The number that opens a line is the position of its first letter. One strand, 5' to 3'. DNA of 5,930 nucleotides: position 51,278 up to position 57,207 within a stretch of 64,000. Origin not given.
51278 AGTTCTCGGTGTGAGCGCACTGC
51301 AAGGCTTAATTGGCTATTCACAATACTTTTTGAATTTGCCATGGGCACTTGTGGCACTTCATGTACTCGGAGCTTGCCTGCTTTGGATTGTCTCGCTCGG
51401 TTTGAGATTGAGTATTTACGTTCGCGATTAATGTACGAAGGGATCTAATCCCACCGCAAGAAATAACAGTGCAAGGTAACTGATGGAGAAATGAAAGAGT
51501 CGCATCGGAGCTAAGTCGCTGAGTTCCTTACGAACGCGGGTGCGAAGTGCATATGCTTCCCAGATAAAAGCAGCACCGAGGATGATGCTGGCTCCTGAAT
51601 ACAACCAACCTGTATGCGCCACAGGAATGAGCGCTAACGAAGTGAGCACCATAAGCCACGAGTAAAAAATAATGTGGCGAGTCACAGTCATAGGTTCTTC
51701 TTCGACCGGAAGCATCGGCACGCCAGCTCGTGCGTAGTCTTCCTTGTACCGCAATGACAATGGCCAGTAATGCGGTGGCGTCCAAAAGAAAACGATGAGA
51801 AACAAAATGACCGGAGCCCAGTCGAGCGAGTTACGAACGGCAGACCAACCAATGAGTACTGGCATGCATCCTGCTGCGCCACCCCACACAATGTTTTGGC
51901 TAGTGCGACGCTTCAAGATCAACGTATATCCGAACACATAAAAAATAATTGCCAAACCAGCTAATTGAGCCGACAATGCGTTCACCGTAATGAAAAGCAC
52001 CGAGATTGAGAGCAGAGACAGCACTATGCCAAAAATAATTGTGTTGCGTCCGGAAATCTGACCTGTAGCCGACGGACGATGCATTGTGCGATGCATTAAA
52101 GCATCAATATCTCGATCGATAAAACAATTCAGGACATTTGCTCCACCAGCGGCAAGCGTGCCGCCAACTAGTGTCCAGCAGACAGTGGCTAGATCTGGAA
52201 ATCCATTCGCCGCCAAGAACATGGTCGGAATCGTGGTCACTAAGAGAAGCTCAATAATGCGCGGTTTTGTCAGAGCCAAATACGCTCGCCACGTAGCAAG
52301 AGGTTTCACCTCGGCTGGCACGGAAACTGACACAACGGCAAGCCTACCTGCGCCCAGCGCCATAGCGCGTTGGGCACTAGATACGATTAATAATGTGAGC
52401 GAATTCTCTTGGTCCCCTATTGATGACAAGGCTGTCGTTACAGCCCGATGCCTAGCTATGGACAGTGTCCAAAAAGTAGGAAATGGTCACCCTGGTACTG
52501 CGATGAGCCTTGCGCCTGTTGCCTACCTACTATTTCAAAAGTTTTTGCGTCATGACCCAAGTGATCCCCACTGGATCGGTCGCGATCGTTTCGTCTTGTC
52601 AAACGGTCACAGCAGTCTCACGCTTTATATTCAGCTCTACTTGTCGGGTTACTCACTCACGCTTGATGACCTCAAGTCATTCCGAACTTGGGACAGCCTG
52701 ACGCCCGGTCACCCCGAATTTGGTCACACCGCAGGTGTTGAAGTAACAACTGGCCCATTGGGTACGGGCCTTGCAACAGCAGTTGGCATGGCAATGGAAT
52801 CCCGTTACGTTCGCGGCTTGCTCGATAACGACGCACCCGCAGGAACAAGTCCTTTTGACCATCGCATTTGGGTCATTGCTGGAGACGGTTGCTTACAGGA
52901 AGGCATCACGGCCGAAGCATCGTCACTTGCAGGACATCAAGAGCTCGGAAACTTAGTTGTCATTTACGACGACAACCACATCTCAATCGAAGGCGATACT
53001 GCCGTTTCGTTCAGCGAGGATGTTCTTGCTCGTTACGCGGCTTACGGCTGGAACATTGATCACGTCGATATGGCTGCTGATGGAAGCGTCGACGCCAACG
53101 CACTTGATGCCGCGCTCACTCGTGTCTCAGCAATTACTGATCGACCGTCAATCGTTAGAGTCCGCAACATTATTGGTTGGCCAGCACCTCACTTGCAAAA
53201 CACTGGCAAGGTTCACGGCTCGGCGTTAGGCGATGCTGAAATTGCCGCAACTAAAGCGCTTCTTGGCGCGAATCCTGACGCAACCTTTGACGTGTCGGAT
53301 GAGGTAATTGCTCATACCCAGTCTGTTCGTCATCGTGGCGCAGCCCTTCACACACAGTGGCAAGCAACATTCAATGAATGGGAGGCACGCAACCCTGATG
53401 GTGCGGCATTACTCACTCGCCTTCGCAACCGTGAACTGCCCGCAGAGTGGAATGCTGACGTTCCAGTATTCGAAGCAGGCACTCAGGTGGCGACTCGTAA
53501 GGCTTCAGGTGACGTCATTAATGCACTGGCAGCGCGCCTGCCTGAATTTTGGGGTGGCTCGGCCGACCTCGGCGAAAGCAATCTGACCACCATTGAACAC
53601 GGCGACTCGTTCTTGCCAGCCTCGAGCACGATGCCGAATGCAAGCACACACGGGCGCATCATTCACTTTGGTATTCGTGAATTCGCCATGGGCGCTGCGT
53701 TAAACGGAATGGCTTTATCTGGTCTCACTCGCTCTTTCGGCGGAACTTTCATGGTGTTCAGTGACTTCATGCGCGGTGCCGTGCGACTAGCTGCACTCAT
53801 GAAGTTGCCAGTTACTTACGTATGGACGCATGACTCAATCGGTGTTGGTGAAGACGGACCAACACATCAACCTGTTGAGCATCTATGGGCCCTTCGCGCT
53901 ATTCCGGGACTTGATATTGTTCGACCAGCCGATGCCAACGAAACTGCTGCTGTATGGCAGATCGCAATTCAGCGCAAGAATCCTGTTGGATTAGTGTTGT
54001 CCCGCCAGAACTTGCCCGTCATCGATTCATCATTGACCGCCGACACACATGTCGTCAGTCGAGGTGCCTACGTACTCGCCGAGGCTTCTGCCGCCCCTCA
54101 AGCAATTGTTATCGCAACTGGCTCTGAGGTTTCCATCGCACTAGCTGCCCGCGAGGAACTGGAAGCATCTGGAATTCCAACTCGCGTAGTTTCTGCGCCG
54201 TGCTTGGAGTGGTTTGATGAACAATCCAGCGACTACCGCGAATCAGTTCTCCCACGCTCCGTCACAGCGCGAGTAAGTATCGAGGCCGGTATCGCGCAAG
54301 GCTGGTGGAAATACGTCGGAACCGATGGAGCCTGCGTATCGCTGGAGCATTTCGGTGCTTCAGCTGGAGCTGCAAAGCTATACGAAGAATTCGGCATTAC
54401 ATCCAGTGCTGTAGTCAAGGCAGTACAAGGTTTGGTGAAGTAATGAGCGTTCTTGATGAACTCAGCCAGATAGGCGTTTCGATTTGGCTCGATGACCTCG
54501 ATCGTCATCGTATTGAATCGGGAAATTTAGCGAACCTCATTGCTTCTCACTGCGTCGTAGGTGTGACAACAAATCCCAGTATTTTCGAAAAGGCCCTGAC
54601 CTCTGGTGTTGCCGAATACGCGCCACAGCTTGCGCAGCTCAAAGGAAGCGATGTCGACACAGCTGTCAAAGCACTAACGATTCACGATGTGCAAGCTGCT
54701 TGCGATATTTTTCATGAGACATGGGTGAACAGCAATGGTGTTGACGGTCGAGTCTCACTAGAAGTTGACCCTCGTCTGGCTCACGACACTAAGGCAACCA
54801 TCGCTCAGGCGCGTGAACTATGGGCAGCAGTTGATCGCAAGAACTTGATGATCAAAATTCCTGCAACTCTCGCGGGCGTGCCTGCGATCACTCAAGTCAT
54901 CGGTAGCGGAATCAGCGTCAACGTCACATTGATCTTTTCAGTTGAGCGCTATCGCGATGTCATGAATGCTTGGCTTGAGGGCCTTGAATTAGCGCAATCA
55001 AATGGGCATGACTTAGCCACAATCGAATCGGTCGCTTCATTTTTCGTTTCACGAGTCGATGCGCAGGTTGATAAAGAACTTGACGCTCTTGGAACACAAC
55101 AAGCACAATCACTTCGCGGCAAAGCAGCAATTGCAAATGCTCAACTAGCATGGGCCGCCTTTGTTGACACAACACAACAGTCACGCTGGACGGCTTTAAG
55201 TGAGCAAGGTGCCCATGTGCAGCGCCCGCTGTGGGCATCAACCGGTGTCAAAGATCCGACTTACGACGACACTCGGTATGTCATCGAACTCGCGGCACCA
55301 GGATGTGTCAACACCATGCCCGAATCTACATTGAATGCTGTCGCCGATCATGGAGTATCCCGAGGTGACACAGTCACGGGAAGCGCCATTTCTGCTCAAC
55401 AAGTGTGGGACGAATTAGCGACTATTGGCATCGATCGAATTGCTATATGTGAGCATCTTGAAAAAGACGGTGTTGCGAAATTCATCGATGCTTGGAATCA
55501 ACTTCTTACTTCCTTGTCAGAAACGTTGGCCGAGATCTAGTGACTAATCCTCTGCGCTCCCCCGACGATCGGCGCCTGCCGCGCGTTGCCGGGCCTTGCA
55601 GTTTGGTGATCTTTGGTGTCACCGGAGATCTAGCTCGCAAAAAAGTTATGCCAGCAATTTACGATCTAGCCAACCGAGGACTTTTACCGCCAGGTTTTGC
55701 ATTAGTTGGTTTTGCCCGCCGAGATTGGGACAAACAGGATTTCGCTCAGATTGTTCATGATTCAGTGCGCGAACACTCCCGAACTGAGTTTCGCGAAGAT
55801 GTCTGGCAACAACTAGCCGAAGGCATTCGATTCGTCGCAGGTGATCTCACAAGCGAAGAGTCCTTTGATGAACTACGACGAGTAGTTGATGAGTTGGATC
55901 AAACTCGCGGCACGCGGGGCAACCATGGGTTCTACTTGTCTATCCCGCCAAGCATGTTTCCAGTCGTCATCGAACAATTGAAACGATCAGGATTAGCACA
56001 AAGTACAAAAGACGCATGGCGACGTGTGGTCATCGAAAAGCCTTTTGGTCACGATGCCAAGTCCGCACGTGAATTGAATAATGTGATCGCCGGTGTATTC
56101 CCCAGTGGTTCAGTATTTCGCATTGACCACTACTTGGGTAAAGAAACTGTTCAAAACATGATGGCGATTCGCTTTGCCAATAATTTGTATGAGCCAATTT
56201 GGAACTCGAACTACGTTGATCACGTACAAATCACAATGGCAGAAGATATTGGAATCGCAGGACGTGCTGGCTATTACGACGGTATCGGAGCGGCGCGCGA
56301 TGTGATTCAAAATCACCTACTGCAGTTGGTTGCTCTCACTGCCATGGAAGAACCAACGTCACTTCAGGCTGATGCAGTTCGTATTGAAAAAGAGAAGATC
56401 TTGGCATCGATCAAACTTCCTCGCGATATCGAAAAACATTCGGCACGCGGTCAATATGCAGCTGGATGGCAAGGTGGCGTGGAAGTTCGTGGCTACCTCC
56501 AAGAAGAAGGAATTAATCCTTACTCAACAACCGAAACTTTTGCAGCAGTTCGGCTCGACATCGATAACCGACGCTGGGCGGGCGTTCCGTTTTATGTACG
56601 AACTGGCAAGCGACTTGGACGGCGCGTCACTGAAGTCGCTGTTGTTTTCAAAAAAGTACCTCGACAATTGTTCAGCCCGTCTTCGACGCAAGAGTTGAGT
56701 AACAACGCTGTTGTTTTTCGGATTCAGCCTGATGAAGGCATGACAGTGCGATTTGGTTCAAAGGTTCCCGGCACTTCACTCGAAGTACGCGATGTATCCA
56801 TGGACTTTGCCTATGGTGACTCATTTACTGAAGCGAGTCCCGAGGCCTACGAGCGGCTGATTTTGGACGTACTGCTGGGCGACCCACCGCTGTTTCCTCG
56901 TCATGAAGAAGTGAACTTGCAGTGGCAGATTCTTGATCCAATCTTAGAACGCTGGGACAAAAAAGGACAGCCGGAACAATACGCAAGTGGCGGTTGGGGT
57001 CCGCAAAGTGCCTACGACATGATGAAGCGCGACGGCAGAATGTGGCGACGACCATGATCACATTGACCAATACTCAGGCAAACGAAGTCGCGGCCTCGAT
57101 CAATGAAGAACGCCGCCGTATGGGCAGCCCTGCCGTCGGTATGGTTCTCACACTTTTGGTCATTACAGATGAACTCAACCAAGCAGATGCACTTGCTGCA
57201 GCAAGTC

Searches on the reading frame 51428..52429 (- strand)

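Call 53: search_protein_families(library=pfam, max_evalue=0.000001, proteins=[window:51428-52429:-])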
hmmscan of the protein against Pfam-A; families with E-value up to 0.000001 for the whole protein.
window:51428-52429:- (333 aa): 1 family
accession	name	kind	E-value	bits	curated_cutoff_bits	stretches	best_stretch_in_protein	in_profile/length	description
PF01040.23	UbiA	-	1.6e-62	211.5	34.2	1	62-311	1-245/250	UbiA prenyltransferase family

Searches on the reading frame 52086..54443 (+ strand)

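Call 53: search_protein_families(library=pfam, max_evalue=0.000001, proteins=[window:52086-54443:+])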
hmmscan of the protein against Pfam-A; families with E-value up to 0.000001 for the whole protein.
window:52086-54443:+ (785 aa): 4 families
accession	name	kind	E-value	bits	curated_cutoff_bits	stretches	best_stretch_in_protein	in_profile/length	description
PF00456.26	Transketolase_N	-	2e-128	428.5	22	1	113-452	2-334/334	Transketolase, thiamine diphosphate binding domain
PF02779.29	Transket_pyr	-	1.5e-56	191.2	27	1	467-644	2-173/174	Transketolase, pyrimidine binding domain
PF22613.1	Transketolase_C_1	-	4.8e-41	140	27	1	660-772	1-113/113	Transketolase-like TK C-terminal domain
PF02780.25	Transketolase_C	-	5e-15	55.9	25.9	1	670-776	9-124/124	Transketolase, C-terminal domain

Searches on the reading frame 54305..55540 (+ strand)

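Call 53: search_protein_families(library=pfam, max_evalue=0.000001, proteins=[window:54305-55540:+])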
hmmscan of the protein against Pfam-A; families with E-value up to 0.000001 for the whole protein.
window:54305-55540:+ (411 aa): 1 family
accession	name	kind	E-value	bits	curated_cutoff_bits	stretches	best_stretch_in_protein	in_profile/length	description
PF00923.25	TAL_FSA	-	5.6e-81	272.5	27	1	60-403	1-284/285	Transaldolase/Fructose-6-phosphate aldolase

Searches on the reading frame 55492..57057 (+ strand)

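Call 53: search_protein_families(library=pfam, max_evalue=0.000001, proteins=[window:55492-57057:+])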
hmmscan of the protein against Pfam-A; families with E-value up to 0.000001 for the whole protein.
window:55492-57057:+ (521 aa): 2 families
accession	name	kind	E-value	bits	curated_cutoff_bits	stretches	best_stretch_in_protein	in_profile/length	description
PF02781.21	G6PD_C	-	7.8e-119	396.5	27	1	224-519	1-296/296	Glucose-6-phosphate dehydrogenase, C-terminal domain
PF00479.28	G6PD_N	-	1.4e-64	218.6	22.1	1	39-222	1-183/183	Glucose-6-phosphate dehydrogenase, NAD binding domain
